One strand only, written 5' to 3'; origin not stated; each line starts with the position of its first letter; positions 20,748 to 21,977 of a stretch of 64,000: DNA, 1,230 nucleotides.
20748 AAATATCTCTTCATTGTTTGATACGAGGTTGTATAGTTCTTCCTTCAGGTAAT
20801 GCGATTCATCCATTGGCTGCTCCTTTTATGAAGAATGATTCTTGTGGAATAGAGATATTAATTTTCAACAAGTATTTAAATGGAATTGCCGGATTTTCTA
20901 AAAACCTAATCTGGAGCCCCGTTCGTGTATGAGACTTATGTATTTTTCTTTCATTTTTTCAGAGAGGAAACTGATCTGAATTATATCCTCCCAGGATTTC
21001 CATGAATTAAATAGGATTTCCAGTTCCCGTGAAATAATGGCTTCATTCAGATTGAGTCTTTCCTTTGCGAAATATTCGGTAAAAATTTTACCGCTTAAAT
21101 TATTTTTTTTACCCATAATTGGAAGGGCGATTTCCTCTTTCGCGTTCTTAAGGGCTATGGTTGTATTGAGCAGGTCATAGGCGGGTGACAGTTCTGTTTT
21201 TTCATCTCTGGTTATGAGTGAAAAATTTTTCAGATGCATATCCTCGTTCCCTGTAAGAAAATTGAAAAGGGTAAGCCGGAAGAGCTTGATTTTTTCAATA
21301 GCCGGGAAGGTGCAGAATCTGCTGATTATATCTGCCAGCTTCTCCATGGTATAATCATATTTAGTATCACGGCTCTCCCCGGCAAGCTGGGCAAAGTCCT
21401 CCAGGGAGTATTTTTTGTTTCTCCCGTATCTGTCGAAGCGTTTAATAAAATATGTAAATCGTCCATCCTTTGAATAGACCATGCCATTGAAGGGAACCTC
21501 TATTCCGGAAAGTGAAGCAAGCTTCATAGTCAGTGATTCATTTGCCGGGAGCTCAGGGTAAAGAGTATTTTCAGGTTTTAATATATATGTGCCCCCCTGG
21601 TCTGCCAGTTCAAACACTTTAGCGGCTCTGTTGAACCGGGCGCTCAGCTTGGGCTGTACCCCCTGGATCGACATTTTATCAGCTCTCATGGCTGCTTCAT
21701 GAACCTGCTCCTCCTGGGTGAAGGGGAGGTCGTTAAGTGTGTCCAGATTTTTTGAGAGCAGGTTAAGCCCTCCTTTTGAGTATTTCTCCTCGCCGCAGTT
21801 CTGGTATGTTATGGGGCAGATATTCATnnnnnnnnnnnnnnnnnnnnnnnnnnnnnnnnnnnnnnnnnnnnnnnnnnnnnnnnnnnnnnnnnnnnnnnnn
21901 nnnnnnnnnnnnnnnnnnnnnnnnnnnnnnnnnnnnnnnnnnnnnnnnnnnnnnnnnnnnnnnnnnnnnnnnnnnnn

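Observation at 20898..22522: Tripartite HipB/HipS/HipT-like toxin-antitoxin operon with two palindromic operator candidates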

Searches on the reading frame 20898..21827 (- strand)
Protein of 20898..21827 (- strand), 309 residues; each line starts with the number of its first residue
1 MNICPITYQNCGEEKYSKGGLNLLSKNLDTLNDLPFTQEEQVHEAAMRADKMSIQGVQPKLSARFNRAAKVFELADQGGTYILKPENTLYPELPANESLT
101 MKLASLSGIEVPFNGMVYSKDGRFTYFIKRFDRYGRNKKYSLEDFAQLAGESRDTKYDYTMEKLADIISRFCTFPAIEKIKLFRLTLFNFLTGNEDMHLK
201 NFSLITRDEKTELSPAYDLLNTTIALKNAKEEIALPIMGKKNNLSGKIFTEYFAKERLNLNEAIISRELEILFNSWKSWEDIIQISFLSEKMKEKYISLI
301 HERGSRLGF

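Call 3: search_protein_families(library=pfam, proteins=[window:20898-21827:-], max_evalue=0.01)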
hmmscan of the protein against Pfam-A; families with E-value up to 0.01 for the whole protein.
window:20898-21827:- (309 aa): 1 family
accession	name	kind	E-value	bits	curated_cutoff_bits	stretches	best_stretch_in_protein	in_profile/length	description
PF07804.18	HipA_C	-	2.4e-44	152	30.5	1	52-261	1-194/213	HipA-like C-terminal domain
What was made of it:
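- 20898..21827 (-): hipT: 309-aa HipA-core Ser/Thr kinase, inferred toxin. HipA_C 2.4e-44 (call 3).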

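Call 4: search_solved_structures(query=window:20898-21827:-, max_evalue=0.01, show_alignments=3)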
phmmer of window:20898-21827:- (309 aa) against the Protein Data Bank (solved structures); distinct sequences matched with E-value up to 0.01: 8.
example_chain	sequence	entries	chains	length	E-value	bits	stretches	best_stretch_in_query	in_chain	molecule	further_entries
8ezr_B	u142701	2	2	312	2.5e-111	375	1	2-309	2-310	HipT(Lp)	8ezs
7vkb_A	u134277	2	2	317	2.6e-111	375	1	2-309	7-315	HipA_C domain-containing protein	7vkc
7wcf_A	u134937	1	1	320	1.1e-110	372.9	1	2-309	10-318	HipA_C domain-containing protein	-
7ab4_C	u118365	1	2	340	1.1e-22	84.1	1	13-297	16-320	HipA_C domain-containing protein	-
7ab3_C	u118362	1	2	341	2.1e-22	83.2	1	13-297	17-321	HipA_C domain-containing protein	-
7ab5_C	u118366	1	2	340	5.4e-22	81.8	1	13-297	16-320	HipA_C domain-containing protein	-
4pu5_A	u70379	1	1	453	1.8e-12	50.6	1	51-236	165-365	Toxin-antitoxin system toxin HipA family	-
4pu3_A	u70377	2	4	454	1.8e-12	50.6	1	51-236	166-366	Toxin-antitoxin system toxin HipA family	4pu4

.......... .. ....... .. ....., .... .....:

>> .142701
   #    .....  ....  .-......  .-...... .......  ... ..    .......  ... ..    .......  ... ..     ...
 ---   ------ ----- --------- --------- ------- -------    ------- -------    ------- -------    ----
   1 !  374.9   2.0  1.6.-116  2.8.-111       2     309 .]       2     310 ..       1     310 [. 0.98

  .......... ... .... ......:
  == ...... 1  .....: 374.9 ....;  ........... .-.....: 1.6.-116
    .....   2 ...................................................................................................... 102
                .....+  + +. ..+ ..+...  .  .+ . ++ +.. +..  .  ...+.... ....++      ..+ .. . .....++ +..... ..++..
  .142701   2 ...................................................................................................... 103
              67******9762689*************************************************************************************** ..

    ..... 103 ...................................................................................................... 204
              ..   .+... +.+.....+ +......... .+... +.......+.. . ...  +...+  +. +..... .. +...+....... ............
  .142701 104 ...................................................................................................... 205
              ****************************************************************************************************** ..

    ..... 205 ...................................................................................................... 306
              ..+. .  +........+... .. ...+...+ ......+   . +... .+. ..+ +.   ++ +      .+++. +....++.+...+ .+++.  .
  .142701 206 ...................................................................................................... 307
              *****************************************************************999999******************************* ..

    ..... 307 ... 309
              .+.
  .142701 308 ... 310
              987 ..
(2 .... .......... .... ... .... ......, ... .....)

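Call 12: find_related_loci(query=window:20898-21827:-, collection=genome_contigs, flank=4000)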
Query window:20898-21827:- (309 aa) in genome_contigs; peptide patterns used: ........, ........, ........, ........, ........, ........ (x = any residue, [..] = any of these).
123 stretches matched a pattern; 21 encode a relative of the query (tblastn E <= 1e-3); 21 distinct loci.
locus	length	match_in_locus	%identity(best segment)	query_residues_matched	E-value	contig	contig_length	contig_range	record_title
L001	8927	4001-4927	67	1-309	9e-141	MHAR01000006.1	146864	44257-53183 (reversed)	MAG: Ignavibacteria bacterium RIFOXYB12_FULL_35_14 rifoxyb3_full_scaffold_12, whole genome shotgun sequence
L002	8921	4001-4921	58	1-307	1e-122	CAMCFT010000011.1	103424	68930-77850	MAG: Flavobacterium psychrophilum isolate MiH-22jul19-211 genome assembly, contig: MiH-22jul19-C234, whole genome shotgu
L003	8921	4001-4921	58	1-307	5e-122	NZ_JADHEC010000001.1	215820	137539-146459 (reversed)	Flavobacterium soyangense strain CGMCC 1.13493 NODE_1_length_215820_cov_71.617363, whole genome shotgun sequence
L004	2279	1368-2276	59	1-303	8e-129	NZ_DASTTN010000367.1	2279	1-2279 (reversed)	MAG: Flavobacterium sp. isolate SMAG_U2307 k141_1318168, whole genome shotgun sequence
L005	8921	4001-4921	58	1-307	1e-121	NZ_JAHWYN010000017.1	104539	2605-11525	Flavobacterium taihuense strain NAS39 NODE_17, whole genome shotgun sequence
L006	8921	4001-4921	58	1-307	2e-121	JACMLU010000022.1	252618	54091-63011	MAG: Flavobacterium sp. isolate ES-bin-45 ES-bin-45-contig-k141_8391571, whole genome shotgun sequence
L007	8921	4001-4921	56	1-307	8e-121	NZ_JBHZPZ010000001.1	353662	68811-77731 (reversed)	Flavobacterium xylosi strain LS2P90 L20_1, whole genome shotgun sequence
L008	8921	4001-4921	56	1-307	1e-120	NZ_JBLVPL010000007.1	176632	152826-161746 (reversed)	Flavobacterium sp. LB3P6 L10_7, whole genome shotgun sequence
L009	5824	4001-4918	57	1-306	2e-120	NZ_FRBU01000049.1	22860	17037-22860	Flavobacterium xanthum strain DSM 3661, whole genome shotgun sequence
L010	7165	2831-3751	57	1-307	4e-120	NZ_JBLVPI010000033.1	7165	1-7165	Flavobacterium sp. LB1P62 L06_33, whole genome shotgun sequence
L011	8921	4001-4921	57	1-307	2e-119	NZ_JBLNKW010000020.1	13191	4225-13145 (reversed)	Flavobacterium sp. ZT3R17 L21_20, whole genome shotgun sequence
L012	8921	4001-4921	56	1-307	6e-119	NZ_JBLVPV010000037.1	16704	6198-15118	Flavobacterium sp. ZB4P13 L32_37, whole genome shotgun sequence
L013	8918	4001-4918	57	2-307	8e-119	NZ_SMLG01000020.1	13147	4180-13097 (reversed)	Flavobacterium rhamnosiphilum strain LB3P52 NODE_20_length_13147, whole genome shotgun sequence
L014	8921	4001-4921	56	1-307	1e-118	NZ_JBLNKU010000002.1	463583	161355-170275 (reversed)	Flavobacterium sp. XS2P12 L26_2, whole genome shotgun sequence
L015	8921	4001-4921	56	1-307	2e-117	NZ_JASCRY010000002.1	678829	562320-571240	Flavobacterium yafengii strain LB2P87 L02_2, whole genome shotgun sequence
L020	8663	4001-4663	57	41-261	1e-86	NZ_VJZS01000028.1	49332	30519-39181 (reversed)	Flavobacterium sp. ZT3R18 NODE_28_length_49332_cov_115.607077, whole genome shotgun sequence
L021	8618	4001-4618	56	102-307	6e-75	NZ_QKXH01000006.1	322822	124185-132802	Flavobacterium aquariorum strain IMCC34762 NODE_6_length_322822_cov_72.296057, whole genome shotgun sequence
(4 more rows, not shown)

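Call 16: find_homologous_proteins(query=window:20898-21827:-, max_evalue=1e-20)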
Query window:20898-21827:- (309 aa): 8000 proteins with E <= 1e-20 among 8000 candidates; the best 120 are listed.
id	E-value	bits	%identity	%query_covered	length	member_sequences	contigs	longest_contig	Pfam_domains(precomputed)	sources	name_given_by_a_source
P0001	1.8e-200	682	99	100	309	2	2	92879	PF07804.19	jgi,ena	-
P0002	2.2e-145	502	72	100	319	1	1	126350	PF07804.19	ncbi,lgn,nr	ncbi:MAG: type II toxin-antitoxin system HipA family toxin [Spirochaetes bacterium]|nr:MAG: type II 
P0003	6.0e-142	490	71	99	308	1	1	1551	PF07804.19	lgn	-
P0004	9.1e-142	490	71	99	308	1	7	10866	PF07804.19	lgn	-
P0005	1.2e-141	489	71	99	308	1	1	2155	PF07804.19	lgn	-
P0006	1.4e-141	489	71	98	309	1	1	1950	PF07804.19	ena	-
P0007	2.0e-141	489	71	99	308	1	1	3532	PF07804.19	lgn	-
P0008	2.8e-141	488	71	99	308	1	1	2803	PF07804.19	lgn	-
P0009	7.4e-141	487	71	99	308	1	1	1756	PF07804.19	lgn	-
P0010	9.7e-141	486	71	100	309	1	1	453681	PF07804.19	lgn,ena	-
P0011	1.4e-140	486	71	99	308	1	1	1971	PF07804.19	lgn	-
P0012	3.5e-140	485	70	100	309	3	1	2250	PF07804.19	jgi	-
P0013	3.9e-140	484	70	99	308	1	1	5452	PF07804.19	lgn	-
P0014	4.9e-140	484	70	98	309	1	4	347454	PF07804.19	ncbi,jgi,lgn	-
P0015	8.0e-140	483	71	98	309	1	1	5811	PF07804.19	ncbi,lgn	-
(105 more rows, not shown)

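Call 23: find_encoding_contigs(protein=window:20898-21827:-, flank=3000, max_places=4)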
Protein window:20898-21827:- (309 aa): 19 contigs read that carry it; 4 places shown.
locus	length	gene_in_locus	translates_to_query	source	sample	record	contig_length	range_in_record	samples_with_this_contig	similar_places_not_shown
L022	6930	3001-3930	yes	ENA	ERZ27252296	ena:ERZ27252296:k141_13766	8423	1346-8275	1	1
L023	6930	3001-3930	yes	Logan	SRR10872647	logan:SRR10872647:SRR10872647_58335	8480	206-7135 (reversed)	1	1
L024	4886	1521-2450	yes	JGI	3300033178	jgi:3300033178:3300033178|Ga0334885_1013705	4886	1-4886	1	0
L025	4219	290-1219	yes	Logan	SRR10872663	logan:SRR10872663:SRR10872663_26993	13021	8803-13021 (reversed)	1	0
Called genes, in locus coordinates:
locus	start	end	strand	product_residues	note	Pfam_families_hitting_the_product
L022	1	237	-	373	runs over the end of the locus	-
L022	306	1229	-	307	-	PF13490:zf-HC2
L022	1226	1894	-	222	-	PF04542:Sigma70_r2, PF08281:Sigma70_r4_2, PF04545:Sigma70_r4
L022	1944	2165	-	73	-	-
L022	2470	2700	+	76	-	PF01381:HTH_3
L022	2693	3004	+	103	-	PF13657:Couple_hipA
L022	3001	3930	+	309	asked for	PF07804:HipA_C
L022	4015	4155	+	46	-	-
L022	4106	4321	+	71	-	PF12636:DUF3781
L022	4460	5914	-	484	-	PF00390:malic, PF03949:Malic_M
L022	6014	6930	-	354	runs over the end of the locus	?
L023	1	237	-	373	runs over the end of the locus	-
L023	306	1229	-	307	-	PF13490:zf-HC2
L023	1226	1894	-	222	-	PF04542:Sigma70_r2, PF08281:Sigma70_r4_2, PF04545:Sigma70_r4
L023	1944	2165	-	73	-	-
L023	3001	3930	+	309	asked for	PF07804:HipA_C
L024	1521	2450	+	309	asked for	PF07804:HipA_C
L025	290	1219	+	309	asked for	PF07804:HipA_C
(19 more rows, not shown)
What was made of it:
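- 21824..22138 (-): hipS: 103/104-aa HipA N-subdomain-1 protein, inferred antitoxin (the probable start is the second ATG at 22135). Called as 103 aa on metagenome contigs (call 23).
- The identical HipT protein was assembled independently on 19 contigs (call 23).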

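Call 26: search_solved_structures(query=window:20898-21827:-, max_evalue=1e-15, show_alignments=5)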
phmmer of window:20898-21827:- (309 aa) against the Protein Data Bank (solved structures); distinct sequences matched with E-value up to 1e-15: 6.
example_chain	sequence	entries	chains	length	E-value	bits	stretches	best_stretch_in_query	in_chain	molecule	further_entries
8ezr_B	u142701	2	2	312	2.5e-111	375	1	2-309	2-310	HipT(Lp)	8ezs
7vkb_A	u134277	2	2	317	2.6e-111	375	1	2-309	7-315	HipA_C domain-containing protein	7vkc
7wcf_A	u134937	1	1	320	1.1e-110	372.9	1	2-309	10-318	HipA_C domain-containing protein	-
7ab4_C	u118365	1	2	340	1.1e-22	84.1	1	13-297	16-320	HipA_C domain-containing protein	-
7ab3_C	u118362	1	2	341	2.1e-22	83.2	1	13-297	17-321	HipA_C domain-containing protein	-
7ab5_C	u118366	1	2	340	5.4e-22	81.8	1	13-297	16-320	HipA_C domain-containing protein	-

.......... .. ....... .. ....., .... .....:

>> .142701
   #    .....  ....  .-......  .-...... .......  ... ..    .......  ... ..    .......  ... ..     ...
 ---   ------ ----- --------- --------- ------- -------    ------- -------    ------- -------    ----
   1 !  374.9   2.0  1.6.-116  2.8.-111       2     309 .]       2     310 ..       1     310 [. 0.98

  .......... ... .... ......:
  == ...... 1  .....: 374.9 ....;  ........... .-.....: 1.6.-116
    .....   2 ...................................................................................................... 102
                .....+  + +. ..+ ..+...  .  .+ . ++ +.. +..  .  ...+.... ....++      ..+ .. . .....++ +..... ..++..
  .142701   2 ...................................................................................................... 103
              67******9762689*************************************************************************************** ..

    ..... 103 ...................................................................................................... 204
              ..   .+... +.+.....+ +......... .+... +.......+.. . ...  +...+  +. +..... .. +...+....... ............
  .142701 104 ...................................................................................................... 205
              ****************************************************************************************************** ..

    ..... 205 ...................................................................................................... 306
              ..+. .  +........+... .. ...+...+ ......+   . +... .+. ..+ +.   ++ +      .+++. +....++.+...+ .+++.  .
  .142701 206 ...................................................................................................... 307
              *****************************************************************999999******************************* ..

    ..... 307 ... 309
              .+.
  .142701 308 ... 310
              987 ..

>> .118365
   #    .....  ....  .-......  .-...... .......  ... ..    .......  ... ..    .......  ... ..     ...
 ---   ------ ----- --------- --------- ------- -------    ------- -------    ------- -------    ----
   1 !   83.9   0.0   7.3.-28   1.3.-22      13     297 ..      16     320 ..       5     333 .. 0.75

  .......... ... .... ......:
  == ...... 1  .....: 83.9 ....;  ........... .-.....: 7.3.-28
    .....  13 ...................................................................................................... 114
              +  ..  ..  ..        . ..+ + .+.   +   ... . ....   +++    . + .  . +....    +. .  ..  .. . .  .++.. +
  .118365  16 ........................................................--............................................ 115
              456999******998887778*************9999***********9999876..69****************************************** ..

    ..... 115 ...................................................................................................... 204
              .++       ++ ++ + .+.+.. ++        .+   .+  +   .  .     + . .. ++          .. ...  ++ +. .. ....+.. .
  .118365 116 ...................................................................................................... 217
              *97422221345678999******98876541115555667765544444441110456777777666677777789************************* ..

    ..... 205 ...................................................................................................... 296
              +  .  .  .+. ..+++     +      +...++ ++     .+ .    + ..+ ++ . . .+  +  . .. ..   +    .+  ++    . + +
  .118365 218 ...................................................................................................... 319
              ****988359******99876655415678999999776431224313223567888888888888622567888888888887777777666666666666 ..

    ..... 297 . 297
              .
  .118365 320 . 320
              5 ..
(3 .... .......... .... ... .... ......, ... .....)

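Call 36: search_protein_families(library=ncbifam, proteins=[window:20898-21827:-], max_evalue=0.01)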
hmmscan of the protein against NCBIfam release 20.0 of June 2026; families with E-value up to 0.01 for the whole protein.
window:20898-21827:- (309 aa): 1 family
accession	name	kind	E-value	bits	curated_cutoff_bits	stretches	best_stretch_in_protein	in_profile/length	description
NF007297.0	PRK09775.1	equivalog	7.4e-09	34.8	401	1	97-225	249-375/446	type II toxin-antitoxin system HipA family toxin YjjJ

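Call 44: search_dna_similar(query=window:20898-21827:-, collection=plasmids, mode=protein, max_evalue=1e-40, max_rows=15)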
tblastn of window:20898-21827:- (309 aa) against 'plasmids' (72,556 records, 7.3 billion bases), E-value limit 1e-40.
Records with a match: 5; places in all: 5; records where one place covers at least 80% of the query: 5.
Best place of each record, by identity: <60% 5.
By first word of the organism name: Legionella 1; Runella 1; Bacteroides 1; Persicobacter 1; Parabacteroides 1.
By predicted mobility (MOB-suite, as given by PLSDB): non-mobilizable 4; conjugative 1.
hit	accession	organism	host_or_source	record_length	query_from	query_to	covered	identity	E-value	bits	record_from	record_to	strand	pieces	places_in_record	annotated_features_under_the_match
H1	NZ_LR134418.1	Legionella adelaidensis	environmental,Cooling tower water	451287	1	307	99%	57.1%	3e-111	360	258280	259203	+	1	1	lpg2370 family Dot/Icm T4SS effector | HipA N-terminal domain-containing protein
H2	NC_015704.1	Runella slithyformis DSM 19594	fresh water lake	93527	52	300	81%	41.9%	3e-45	171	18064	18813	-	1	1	HipA domain-containing protein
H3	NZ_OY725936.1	Bacteroides finegoldii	-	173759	30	308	90%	36.0%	1e-43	166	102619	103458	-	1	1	HipA domain-containing protein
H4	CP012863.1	Persicobacter sp. JZB09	cell culture,soil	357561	50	309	84%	38.3%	2e-42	162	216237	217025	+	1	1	record has no annotation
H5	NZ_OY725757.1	Parabacteroides distasonis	-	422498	30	308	90%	35.7%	2e-43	165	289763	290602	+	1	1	HipA domain-containing protein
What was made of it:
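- Tried and rejected: The only close one (57% identity) is on a 451-kb Legionella adelaidensis replicon (call 44).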

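Call 45: search_dna_similar(query=window:20898-21827:-, collection=phages, mode=protein, max_evalue=1e-20, max_rows=10)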
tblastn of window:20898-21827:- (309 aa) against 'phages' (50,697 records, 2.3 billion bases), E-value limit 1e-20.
No match.
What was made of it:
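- Tried and rejected: Mobile-element carriage: tblastn found no match in the phage collection (call 45) and only five plasmid records.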

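Call 46: get_annotated_region(hit=H1, flank=1500)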
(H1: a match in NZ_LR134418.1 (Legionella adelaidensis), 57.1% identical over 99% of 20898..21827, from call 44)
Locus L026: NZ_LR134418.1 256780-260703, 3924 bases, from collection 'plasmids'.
description: Legionella adelaidensis strain NCTC12735 plasmid 9, complete sequence
organism: Legionella adelaidensis (NCBI taxid 45056)
taxonomy: Bacteria; Pseudomonadota; Gammaproteobacteria; Legionellales; Legionellaceae; Legionella; Legionella adelaidensis
host: -; source: environmental,Cooling tower water; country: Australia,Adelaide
typing (MOB-suite, as given by PLSDB): non-mobilizable
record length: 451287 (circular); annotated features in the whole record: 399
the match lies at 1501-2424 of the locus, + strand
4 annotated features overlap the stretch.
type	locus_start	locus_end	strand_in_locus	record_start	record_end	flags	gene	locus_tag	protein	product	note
CDS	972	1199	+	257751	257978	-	-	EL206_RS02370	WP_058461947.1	helix-turn-helix transcriptional regulator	-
CDS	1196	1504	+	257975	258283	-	-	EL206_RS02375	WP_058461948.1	HipA N-terminal domain-containing protein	-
CDS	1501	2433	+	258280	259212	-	-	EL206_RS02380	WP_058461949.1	lpg2370 family Dot/Icm T4SS effector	-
CDS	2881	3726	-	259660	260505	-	-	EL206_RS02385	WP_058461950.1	class I SAM-dependent methyltransferase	-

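Call 65: search_protein_families(library=padloc, proteins=[window:20898-21827:-], max_evalue=0.001)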
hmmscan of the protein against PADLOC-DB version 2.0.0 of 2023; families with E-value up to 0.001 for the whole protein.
window:20898-21827:- (309 aa): 2 families
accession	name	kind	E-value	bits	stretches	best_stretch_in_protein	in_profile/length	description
PDLC04340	PDC-M03A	-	6.5e-09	33.7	1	140-221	91-167/280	-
PDLC04339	PDC-M03A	-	4.4e-08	30.8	1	154-221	114-176/293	-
